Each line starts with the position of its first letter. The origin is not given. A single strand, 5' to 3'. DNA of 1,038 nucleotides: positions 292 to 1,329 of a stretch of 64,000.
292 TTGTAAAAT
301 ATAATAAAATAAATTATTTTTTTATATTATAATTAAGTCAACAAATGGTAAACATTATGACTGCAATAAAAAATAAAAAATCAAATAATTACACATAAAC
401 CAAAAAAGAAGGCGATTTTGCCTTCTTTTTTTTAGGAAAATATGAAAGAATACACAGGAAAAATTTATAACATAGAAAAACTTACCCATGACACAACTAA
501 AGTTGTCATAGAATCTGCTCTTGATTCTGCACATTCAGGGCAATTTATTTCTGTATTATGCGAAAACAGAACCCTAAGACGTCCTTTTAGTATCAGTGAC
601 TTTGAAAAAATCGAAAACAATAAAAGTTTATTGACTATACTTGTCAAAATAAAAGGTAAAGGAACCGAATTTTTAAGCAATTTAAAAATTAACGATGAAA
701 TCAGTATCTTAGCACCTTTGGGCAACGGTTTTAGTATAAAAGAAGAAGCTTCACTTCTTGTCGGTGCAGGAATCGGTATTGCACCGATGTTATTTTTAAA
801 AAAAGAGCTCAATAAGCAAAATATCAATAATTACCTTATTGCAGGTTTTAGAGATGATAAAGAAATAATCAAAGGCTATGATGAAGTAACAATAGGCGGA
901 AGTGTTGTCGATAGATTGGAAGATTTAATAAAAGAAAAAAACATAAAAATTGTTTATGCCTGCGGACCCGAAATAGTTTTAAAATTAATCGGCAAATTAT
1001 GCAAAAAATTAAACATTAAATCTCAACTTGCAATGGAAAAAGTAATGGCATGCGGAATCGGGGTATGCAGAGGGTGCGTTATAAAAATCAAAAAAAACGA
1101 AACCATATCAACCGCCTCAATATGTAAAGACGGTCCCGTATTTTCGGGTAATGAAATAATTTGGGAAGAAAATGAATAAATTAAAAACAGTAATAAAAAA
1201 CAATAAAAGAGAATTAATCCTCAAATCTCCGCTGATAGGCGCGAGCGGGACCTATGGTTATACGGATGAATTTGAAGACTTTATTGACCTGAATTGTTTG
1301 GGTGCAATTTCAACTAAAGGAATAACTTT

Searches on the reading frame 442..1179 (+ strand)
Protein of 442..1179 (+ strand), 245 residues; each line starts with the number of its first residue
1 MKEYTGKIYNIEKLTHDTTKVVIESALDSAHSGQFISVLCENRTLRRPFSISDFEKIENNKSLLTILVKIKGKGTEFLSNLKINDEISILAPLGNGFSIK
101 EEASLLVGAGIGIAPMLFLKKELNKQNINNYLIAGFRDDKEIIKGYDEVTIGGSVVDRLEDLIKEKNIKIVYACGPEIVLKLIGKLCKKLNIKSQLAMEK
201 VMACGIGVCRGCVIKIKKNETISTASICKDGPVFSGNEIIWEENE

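Call 48: find_encoding_contigs(protein=window:442-1179:+, flank=10000, max_places=4)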
Protein window:442-1179:+ (245 aa): 4 contigs read that carry it; 2 places shown.
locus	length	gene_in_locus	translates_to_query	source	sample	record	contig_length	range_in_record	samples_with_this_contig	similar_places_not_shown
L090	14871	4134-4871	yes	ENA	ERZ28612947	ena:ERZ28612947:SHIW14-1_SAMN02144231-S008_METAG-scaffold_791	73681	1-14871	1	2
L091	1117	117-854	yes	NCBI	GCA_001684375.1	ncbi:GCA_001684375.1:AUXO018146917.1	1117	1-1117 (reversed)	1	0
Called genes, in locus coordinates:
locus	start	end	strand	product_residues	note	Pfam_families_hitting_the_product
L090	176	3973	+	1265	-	PF13538:UvrD_C_2 (faint), PF00580:UvrD-helicase, PF13245:AAA_19, PF13361:UvrD_C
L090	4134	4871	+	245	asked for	PF10418:DHODB_Fe-S_bind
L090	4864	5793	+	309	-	PF01180:DHO_dh, PF01207:Dus (faint), PF03060:NMO, PF00977:His_biosynth (weak)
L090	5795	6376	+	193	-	PF00156:Pribosyltran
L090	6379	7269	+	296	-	PF02729:OTCace_N, PF00185:OTCace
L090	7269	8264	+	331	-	PF01979:Amidohydro_1, PF12890:DHOase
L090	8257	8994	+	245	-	PF00215:OMPdecase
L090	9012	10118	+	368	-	PF00988:CPSase_sm_chain, PF00117:GATase, PF07722:Peptidase_C26 (faint)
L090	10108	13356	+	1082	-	PF25596:CPSase_L_D1, PF02786:CPSase_L_D2, PF07478:Dala_Dala_lig_C, PF02787:CPSase_L_D3, PF25596:CPSase_L_D1, PF01071:GARS_A, PF02222:ATP-grasp, PF02655:ATP-grasp_3, +7 more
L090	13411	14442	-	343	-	PF04055:Radical_SAM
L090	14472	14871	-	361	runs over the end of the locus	PF00534:Glycos_transf_1, PF13692:Glyco_trans_1_4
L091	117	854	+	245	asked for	PF10418:DHODB_Fe-S_bind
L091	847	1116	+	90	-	?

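Call 53: find_encoding_contigs(protein=L090:176-3970:+, flank=10000, max_places=6)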
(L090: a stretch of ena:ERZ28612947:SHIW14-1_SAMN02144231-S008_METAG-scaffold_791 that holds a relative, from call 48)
Protein L090:176-3970:+ (1265 aa): 2 contigs read that carry it; 1 place shown.
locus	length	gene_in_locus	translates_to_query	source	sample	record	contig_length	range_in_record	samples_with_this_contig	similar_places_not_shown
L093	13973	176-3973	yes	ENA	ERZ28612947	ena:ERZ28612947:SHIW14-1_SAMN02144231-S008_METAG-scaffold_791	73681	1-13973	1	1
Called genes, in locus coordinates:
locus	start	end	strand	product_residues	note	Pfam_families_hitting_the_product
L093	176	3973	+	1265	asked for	PF13538:UvrD_C_2 (faint), PF00580:UvrD-helicase, PF13245:AAA_19, PF13361:UvrD_C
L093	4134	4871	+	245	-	PF10418:DHODB_Fe-S_bind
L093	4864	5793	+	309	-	PF01180:DHO_dh, PF01207:Dus (faint), PF03060:NMO, PF00977:His_biosynth (weak)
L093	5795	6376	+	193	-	PF00156:Pribosyltran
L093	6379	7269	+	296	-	PF02729:OTCace_N, PF00185:OTCace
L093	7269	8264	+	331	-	PF01979:Amidohydro_1, PF12890:DHOase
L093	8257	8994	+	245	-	PF00215:OMPdecase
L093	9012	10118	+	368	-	PF00988:CPSase_sm_chain, PF00117:GATase, PF07722:Peptidase_C26 (faint)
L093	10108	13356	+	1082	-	PF25596:CPSase_L_D1, PF02786:CPSase_L_D2, PF07478:Dala_Dala_lig_C, PF02787:CPSase_L_D3, PF25596:CPSase_L_D1, PF01071:GARS_A, PF02222:ATP-grasp, PF02655:ATP-grasp_3, +7 more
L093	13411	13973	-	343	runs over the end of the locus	PF04055:Radical_SAM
